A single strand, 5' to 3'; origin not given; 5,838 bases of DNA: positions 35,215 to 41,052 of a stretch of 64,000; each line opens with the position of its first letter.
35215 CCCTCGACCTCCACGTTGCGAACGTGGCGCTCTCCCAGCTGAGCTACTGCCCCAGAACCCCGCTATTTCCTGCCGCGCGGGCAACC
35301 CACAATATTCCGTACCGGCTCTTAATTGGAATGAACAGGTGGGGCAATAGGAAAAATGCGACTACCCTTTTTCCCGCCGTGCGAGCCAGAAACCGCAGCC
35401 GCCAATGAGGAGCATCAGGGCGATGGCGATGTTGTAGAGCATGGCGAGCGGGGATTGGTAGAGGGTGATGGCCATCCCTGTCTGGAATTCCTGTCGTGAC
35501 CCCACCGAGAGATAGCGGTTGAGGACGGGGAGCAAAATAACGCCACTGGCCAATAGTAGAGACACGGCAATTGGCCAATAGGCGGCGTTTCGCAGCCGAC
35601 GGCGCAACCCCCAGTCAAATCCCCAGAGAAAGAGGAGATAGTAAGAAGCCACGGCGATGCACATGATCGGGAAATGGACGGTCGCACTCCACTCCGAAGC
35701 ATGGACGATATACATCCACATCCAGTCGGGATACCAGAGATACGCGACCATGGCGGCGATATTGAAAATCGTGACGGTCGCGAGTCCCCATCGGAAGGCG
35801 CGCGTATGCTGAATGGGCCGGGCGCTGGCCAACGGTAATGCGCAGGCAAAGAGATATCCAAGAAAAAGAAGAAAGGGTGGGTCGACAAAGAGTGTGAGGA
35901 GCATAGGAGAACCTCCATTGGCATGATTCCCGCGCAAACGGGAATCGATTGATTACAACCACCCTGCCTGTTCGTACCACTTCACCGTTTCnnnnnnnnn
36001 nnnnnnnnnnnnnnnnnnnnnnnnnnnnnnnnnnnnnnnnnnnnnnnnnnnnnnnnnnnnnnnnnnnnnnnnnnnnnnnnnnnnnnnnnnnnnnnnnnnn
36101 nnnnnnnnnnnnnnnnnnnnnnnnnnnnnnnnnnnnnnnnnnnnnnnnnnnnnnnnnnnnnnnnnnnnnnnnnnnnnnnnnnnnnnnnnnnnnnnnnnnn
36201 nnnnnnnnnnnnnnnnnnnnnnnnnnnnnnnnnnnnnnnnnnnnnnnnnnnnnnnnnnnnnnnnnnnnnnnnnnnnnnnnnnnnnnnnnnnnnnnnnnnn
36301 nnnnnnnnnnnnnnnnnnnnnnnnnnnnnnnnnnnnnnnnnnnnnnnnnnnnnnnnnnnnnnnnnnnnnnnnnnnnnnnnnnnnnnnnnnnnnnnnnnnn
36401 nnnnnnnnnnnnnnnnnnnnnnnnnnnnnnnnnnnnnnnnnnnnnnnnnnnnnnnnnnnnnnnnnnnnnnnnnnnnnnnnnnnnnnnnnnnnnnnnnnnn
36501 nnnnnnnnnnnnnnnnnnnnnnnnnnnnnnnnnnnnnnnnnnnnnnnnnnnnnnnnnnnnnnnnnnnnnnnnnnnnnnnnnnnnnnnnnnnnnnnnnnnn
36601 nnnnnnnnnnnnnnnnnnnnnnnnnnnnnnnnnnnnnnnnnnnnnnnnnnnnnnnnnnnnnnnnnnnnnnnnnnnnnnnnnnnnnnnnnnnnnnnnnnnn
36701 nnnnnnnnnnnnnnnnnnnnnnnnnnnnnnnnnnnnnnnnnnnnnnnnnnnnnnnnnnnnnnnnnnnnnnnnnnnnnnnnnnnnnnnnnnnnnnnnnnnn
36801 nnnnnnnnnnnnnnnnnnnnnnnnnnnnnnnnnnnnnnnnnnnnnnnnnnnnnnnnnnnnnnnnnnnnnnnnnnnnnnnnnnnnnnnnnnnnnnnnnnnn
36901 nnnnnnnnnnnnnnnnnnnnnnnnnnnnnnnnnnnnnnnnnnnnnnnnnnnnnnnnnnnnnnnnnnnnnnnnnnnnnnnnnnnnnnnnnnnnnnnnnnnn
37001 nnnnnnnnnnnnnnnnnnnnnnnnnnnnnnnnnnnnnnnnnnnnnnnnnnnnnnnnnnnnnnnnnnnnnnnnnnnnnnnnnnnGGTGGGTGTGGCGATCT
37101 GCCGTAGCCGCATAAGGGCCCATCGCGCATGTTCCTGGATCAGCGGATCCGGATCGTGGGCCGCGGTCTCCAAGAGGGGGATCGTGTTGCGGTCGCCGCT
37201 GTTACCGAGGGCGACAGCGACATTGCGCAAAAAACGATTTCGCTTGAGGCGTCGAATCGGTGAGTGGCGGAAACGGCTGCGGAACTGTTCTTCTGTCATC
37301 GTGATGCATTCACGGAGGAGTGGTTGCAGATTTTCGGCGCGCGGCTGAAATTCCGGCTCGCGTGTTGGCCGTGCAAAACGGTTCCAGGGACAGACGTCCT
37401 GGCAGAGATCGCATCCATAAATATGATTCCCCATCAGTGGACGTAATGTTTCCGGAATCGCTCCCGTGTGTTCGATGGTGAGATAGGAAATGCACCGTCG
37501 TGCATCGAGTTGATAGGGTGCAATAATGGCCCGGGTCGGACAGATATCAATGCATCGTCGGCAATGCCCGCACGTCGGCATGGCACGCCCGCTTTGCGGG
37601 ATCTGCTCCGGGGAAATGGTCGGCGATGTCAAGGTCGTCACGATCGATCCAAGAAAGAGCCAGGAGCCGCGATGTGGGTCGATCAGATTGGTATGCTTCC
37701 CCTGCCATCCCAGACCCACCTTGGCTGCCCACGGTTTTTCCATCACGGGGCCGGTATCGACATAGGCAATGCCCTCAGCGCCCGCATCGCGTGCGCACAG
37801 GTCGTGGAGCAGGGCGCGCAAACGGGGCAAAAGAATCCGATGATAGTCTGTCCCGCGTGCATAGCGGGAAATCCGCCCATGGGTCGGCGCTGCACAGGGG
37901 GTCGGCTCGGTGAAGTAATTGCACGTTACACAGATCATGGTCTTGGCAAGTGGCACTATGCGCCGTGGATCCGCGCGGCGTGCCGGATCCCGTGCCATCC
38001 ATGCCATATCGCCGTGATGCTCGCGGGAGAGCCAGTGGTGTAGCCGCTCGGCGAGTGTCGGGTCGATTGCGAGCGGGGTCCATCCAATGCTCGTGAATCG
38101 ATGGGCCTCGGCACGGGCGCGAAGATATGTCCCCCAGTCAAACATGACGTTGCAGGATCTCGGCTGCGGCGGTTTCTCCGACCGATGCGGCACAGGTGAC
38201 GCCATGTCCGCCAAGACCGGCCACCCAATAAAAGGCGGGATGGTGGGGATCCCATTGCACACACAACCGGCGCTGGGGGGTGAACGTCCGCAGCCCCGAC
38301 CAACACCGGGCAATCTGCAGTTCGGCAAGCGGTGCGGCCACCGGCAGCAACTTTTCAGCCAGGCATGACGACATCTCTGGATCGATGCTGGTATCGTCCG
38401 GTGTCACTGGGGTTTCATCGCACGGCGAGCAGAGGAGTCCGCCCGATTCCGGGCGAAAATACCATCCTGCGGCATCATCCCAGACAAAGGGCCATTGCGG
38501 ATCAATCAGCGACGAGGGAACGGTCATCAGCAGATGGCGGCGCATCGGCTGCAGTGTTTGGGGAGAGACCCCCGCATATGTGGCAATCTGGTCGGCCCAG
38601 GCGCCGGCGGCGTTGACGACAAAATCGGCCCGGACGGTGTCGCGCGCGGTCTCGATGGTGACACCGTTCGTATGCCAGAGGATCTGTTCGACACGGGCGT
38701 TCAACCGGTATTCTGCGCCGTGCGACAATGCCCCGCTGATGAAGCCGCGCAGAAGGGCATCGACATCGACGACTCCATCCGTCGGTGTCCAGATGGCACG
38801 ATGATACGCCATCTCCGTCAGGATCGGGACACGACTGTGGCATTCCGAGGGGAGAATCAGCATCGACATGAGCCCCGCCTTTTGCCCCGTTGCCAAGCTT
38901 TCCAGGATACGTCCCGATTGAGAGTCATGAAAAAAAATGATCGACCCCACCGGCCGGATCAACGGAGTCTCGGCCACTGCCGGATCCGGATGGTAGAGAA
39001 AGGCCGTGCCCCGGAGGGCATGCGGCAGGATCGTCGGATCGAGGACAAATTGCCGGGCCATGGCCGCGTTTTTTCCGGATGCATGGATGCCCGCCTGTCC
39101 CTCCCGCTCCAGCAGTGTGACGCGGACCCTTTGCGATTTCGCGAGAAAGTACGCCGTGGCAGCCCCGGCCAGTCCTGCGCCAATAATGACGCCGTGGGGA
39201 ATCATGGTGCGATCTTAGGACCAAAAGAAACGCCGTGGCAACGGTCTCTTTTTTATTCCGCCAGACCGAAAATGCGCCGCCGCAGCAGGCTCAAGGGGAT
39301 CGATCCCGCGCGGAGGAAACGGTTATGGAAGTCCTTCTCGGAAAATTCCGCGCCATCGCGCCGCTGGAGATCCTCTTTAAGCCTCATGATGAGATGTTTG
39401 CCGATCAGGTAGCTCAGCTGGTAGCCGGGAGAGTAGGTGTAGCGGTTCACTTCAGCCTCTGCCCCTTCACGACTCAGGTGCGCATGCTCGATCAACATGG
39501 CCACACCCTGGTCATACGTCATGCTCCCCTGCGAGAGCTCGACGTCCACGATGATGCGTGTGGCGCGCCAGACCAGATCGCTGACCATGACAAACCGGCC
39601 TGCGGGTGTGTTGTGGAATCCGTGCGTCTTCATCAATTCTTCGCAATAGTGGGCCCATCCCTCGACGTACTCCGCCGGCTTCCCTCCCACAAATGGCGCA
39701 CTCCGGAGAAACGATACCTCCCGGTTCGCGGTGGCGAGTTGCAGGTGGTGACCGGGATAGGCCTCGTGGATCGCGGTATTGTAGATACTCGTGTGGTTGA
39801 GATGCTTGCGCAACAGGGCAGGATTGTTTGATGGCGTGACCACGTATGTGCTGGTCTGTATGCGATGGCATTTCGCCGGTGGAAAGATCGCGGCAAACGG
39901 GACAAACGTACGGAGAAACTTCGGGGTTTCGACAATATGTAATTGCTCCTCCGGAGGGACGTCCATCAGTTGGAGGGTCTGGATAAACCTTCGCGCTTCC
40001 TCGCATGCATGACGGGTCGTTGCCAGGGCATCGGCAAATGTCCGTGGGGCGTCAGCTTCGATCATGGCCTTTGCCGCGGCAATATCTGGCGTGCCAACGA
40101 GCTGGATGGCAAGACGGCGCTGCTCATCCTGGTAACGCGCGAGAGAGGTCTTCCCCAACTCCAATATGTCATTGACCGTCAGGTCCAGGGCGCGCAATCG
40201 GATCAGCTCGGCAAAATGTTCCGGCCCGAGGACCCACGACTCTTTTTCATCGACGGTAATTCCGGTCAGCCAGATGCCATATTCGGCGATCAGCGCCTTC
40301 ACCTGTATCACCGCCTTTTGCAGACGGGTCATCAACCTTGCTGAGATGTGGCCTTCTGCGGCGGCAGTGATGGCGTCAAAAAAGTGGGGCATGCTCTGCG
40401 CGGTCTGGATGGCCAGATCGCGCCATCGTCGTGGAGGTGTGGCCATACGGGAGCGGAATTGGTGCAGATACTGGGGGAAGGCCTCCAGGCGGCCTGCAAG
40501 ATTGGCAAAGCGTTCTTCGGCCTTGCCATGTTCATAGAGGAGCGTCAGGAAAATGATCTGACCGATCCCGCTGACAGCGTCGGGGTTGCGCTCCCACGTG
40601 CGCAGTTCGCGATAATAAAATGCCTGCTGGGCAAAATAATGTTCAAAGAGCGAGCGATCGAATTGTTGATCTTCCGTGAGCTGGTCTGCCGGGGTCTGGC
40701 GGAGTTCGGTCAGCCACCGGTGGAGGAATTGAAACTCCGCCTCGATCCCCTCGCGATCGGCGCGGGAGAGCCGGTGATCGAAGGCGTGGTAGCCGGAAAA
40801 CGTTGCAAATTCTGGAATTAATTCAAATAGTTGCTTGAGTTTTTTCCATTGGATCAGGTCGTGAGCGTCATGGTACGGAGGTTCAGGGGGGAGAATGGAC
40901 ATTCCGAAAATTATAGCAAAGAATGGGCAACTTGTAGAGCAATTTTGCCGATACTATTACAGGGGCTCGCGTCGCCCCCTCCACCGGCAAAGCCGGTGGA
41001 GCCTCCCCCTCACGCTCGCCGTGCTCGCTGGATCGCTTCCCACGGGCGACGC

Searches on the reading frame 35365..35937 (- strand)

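Call 23: search_protein_families(library=pfam, proteins=[window:35365-35937:-], max_evalue=0.01)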
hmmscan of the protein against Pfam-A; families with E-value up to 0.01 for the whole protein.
window:35365-35937:- (191 aa): 0 families

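Call 87: search_protein_families(library=ncbifam, proteins=[window:35365-35937:-], max_evalue=0.01)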
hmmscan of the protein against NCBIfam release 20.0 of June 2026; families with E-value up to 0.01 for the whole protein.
window:35365-35937:- (191 aa): 1 family
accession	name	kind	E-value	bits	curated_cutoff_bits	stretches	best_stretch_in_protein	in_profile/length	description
NF058582.1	Microco_LAVTG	domain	0.0017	18.4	27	1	170-188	14-32/34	LAVTG motif-containing sortase-dependent surface protein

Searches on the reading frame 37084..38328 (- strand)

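Call 23: search_protein_families(library=pfam, proteins=[window:37084-38328:-], max_evalue=0.01)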
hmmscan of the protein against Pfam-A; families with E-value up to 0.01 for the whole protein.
window:37084-38328:- (415 aa): 9 families
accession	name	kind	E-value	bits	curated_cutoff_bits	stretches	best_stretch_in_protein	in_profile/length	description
PF13484.11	Fer4_16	-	4.5e-24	85.5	30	1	252-316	1-66/66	4Fe-4S double cluster binding domain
PF08331.15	QueG_DUF1730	-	1.1e-17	64.2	25.1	1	118-192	1-77/77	Epoxyqueuosine reductase QueG, DUF1730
PF13646.12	HEAT_2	-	0.00013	22.6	27.7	1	368-410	18-60/88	HEAT repeats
PF00037.32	Fer4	-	0.00013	22.1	21.1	0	253-268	8-23/24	4Fe-4S binding domain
PF12838.12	Fer4_7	-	0.0014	19.5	27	1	252-316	1-51/52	4Fe-4S dicluster domain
PF12837.12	Fer4_6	-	0.0029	17.9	25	0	252-268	8-24/24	4Fe-4S binding domain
PF13237.11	Fer4_10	-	0.0045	17.3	25.5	0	252-265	8-21/53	4Fe-4S dicluster domain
PF13187.11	Fer4_9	-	0.0071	16.8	27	0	251-268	35-52/52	4Fe-4S dicluster domain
PF13183.11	Fer4_8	-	0.0078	17.2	27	0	248-265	49-66/68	4Fe-4S dicluster domain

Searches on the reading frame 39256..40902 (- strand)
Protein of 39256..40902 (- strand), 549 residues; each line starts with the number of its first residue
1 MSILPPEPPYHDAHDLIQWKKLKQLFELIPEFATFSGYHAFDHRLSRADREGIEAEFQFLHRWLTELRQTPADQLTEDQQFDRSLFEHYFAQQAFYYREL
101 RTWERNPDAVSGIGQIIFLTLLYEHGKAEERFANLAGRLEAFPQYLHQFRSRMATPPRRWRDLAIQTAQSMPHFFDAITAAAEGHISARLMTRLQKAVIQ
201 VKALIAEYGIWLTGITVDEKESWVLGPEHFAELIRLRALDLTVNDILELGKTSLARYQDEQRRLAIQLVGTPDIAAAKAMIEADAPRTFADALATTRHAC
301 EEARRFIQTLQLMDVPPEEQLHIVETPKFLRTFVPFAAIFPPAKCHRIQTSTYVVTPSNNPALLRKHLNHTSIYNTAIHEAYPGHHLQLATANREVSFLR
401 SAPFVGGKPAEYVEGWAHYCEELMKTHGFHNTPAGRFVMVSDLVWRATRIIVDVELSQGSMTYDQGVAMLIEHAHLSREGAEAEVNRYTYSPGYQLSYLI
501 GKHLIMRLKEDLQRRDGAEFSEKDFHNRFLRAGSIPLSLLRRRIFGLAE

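Call 39: search_protein_families(library=pfam, proteins=[window:39256-40902:-], max_evalue=0.001)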
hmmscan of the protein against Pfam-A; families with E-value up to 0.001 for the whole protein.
window:39256-40902:- (549 aa): 1 family
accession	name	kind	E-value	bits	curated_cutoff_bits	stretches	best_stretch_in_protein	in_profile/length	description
PF05960.17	DUF885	-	7e-92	310.2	32.4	1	30-544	1-532/532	Bacterial protein of unknown function (DUF885)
